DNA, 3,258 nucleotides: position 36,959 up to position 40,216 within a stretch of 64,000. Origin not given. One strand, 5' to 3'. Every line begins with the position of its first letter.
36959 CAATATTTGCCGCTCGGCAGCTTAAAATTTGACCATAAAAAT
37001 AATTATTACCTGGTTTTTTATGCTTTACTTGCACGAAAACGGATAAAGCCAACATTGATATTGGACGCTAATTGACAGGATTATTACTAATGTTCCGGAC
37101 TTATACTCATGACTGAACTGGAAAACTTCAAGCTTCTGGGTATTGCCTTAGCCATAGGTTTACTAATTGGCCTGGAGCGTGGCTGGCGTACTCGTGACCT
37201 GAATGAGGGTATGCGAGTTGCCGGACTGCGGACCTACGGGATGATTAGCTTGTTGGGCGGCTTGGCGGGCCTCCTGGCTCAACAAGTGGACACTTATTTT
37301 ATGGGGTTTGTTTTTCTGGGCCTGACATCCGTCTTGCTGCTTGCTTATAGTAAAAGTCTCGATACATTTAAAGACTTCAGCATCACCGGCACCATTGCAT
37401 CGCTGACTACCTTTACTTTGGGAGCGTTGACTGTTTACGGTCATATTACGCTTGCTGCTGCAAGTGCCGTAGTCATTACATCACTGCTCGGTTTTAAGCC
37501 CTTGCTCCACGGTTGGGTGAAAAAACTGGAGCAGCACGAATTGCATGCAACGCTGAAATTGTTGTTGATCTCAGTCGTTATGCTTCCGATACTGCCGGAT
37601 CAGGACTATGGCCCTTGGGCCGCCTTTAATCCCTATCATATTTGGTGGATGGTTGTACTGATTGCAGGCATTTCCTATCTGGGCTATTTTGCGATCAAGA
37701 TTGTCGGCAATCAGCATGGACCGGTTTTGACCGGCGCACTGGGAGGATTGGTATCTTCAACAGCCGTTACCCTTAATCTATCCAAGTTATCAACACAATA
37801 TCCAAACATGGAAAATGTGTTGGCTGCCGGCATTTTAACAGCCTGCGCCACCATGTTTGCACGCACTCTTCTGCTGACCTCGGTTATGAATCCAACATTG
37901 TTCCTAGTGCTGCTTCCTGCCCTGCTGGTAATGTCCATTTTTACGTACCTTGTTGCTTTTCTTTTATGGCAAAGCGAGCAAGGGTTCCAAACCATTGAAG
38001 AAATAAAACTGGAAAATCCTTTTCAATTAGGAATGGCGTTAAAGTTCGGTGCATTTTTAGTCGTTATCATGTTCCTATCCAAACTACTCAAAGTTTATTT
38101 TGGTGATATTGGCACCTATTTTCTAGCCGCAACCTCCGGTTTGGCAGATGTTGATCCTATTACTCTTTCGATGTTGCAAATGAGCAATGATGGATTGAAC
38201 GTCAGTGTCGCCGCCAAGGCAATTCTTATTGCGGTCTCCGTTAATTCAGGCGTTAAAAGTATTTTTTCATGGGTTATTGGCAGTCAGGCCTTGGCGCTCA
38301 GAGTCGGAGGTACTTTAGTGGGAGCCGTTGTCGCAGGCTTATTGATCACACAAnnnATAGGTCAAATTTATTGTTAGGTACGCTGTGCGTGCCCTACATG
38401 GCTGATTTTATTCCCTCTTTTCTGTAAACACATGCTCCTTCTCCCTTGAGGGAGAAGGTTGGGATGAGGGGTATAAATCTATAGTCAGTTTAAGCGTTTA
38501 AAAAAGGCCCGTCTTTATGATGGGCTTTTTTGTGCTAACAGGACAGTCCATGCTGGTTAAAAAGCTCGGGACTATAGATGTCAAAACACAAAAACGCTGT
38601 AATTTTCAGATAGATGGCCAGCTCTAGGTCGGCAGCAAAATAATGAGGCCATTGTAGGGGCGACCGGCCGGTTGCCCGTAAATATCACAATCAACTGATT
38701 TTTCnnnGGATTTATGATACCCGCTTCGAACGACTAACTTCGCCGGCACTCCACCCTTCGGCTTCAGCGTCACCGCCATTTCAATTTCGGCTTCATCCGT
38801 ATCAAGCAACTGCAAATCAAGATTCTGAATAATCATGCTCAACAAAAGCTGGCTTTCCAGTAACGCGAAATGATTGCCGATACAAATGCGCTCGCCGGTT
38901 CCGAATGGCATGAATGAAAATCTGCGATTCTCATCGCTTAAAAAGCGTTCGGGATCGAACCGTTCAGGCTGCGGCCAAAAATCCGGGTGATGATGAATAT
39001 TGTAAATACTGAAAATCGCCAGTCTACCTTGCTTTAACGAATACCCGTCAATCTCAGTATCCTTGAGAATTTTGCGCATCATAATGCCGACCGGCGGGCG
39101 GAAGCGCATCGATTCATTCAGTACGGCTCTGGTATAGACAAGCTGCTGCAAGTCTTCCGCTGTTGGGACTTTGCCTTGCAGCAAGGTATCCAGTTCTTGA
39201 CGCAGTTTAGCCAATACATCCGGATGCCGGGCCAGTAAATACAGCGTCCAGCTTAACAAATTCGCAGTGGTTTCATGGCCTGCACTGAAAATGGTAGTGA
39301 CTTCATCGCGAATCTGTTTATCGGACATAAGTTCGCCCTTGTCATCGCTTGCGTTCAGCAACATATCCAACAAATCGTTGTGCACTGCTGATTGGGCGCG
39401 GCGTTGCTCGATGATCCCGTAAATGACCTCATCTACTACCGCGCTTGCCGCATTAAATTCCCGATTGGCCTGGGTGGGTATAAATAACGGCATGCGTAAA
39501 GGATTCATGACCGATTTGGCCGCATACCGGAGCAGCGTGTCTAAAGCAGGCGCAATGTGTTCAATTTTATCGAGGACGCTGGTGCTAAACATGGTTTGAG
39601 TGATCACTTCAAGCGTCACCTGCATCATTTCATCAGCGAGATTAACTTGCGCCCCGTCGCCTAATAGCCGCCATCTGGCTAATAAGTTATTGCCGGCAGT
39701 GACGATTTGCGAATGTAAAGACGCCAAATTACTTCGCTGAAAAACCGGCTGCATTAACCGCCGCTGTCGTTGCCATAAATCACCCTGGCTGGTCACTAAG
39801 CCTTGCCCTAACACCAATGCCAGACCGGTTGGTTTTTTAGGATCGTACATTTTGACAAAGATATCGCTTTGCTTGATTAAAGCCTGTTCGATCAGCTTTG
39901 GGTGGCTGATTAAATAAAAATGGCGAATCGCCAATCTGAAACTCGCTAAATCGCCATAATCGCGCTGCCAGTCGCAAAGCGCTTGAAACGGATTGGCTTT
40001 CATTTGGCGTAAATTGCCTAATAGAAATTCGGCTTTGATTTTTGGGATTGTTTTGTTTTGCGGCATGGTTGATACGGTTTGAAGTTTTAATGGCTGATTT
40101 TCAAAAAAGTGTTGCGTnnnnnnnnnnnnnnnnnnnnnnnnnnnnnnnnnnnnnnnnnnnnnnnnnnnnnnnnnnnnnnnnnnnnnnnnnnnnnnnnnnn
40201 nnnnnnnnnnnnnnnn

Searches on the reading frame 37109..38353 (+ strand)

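Call 34: search_protein_families(library=pfam, proteins=[window:37109-38353:+], max_evalue=0.001)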
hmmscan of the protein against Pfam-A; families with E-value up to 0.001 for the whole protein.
window:37109-38353:+ (415 aa): 2 families
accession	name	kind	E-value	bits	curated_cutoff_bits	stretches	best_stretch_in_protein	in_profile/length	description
PF13194.11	DUF4010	-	8e-67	225.4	30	1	183-391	1-210/210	Domain of unknown function (DUF4010)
PF02308.21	MgtC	-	4.5e-16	59.7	31.4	1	10-134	1-119/121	MgtC family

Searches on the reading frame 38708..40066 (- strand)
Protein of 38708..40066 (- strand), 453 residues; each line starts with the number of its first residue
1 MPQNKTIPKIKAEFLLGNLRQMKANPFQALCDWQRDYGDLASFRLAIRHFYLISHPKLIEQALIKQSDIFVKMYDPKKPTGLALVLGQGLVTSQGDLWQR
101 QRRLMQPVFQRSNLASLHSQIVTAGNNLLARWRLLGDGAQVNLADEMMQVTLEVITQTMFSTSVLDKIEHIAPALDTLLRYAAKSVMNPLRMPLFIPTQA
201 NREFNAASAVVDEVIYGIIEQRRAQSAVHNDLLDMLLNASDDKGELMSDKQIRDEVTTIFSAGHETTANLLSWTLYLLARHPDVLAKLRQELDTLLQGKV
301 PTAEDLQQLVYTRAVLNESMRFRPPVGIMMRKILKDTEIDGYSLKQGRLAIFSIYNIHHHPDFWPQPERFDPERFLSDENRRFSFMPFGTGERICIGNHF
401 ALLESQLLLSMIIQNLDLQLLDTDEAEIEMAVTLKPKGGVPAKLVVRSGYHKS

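Call 34: search_protein_families(library=pfam, proteins=[window:38708-40066:-], max_evalue=0.001)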
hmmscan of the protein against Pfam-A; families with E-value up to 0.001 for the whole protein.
window:38708-40066:- (453 aa): 1 family
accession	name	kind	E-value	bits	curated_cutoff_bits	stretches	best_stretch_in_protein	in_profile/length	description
PF00067.27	p450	-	2e-100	337.2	22.8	1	14-437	8-456/462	Cytochrome P450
